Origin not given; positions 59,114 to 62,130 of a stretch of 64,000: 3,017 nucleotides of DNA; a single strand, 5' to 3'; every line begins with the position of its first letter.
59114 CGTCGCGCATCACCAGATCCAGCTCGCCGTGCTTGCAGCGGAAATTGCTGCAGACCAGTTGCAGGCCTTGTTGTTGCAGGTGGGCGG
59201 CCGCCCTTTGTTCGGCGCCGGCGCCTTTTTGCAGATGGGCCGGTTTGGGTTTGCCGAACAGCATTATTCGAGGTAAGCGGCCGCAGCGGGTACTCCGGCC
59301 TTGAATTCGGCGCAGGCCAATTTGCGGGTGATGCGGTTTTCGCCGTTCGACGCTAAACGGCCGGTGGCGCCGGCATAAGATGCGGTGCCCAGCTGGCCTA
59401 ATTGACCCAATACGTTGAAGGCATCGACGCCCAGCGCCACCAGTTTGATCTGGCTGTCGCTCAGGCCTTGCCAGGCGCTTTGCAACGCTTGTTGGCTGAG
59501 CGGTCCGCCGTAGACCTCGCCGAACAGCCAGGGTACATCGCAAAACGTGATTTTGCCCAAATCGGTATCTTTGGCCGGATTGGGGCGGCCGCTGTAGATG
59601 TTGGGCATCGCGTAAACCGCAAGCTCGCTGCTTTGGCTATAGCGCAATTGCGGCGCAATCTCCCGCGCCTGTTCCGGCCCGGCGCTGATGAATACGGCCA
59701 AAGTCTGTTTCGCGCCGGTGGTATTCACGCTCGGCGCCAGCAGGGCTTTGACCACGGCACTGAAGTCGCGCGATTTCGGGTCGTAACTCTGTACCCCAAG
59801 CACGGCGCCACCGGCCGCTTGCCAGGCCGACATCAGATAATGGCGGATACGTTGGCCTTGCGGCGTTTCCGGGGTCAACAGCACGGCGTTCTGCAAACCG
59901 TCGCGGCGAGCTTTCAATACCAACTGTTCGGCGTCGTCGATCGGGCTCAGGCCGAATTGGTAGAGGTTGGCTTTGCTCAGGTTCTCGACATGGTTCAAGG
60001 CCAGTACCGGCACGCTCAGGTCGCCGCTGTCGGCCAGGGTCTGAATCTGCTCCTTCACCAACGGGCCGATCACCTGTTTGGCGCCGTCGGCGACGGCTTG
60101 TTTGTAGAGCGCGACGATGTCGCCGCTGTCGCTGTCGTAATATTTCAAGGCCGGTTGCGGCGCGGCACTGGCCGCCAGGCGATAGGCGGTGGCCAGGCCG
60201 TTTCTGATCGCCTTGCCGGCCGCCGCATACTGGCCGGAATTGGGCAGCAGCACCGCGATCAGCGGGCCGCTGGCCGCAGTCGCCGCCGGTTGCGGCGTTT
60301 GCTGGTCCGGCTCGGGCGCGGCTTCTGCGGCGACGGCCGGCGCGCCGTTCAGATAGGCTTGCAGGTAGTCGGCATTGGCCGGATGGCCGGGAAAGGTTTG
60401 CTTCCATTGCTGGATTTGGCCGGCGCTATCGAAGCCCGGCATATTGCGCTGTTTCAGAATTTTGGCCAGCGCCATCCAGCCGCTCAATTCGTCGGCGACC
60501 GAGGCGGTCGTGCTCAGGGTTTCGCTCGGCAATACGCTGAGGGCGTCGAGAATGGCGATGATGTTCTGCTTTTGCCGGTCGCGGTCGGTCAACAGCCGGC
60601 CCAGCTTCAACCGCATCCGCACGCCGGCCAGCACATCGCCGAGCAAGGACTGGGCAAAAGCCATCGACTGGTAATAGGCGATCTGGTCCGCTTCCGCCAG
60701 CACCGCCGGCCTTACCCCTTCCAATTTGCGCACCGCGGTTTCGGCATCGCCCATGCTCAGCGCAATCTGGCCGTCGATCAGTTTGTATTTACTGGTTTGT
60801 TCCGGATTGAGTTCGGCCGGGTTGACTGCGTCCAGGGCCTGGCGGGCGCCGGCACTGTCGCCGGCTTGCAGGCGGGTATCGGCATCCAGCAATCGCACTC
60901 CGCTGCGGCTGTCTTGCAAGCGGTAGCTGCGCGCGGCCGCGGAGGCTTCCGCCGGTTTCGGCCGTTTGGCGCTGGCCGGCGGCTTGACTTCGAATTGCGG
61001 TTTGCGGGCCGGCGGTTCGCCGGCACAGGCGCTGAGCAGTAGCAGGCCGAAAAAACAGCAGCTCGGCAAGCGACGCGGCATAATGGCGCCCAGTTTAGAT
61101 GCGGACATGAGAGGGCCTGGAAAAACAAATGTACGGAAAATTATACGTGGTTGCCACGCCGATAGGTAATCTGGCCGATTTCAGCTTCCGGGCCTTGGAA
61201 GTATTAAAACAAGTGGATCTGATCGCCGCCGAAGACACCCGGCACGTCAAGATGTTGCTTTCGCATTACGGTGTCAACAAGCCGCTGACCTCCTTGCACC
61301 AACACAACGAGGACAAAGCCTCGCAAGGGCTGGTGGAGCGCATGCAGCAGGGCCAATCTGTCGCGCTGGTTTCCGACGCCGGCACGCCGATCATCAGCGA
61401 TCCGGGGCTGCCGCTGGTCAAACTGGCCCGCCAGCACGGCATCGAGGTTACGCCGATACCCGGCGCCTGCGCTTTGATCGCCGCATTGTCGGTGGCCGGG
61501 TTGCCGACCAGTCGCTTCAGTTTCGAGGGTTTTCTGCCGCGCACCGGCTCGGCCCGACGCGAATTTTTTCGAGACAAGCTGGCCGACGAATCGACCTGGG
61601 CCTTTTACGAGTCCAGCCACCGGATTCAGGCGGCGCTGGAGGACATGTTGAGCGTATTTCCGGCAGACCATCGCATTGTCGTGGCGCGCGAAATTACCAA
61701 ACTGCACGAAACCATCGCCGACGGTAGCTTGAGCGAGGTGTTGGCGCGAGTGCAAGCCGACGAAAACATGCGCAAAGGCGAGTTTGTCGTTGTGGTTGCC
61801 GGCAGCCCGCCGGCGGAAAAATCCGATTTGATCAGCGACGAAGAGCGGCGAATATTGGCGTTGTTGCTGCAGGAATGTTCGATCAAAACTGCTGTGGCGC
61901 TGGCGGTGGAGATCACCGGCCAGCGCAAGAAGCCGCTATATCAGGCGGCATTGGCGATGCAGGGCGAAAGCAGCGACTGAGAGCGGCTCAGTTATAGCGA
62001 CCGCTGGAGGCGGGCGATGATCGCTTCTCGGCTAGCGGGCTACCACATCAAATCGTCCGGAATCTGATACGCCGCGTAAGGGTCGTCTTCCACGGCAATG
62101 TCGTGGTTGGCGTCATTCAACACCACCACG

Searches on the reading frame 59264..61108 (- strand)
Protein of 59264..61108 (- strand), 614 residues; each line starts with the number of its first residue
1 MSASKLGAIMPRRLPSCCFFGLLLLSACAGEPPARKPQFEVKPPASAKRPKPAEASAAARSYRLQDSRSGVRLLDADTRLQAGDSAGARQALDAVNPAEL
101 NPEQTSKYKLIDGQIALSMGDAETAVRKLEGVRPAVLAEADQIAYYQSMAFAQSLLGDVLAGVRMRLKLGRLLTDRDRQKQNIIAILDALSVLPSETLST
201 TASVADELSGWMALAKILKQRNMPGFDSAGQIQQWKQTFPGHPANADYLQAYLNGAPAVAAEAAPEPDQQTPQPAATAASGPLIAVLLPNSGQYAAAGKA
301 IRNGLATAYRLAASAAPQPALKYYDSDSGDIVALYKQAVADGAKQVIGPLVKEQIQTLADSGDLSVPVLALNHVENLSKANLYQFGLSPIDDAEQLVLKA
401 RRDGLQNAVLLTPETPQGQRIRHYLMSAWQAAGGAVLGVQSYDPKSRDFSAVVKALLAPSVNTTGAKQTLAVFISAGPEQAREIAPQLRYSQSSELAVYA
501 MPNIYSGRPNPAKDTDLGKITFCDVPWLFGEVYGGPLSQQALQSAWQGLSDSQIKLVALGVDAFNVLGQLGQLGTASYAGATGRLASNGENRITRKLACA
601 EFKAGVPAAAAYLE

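Call 33: search_protein_families(library=pfam, proteins=[window:59264-61108:-], max_evalue=0.00001)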
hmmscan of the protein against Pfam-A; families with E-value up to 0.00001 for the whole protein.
window:59264-61108:- (614 aa): 2 families
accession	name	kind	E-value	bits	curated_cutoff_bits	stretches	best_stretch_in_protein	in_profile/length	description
PF04348.19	LppC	-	4e-68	230.8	28.8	1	70-605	25-563/563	LppC putative lipoprotein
PF13458.12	Peripla_BP_6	-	5.7e-10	39.8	31.7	1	284-462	4-192/343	Periplasmic binding protein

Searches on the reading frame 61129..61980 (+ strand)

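Call 33: search_protein_families(library=pfam, proteins=[window:61129-61980:+], max_evalue=0.00001)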
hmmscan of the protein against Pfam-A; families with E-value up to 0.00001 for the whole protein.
window:61129-61980:+ (283 aa): 2 families
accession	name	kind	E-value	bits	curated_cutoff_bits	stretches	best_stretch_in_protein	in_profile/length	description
PF00590.25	TP_methylase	-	1.6e-33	116.9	27.8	1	4-204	1-211/212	Tetrapyrrole (Corrin/Porphyrin) Methylases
PF23016.2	RsmI_C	-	4.2e-15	55.7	27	1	235-278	3-46/46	RsmI C-terminal HTH domain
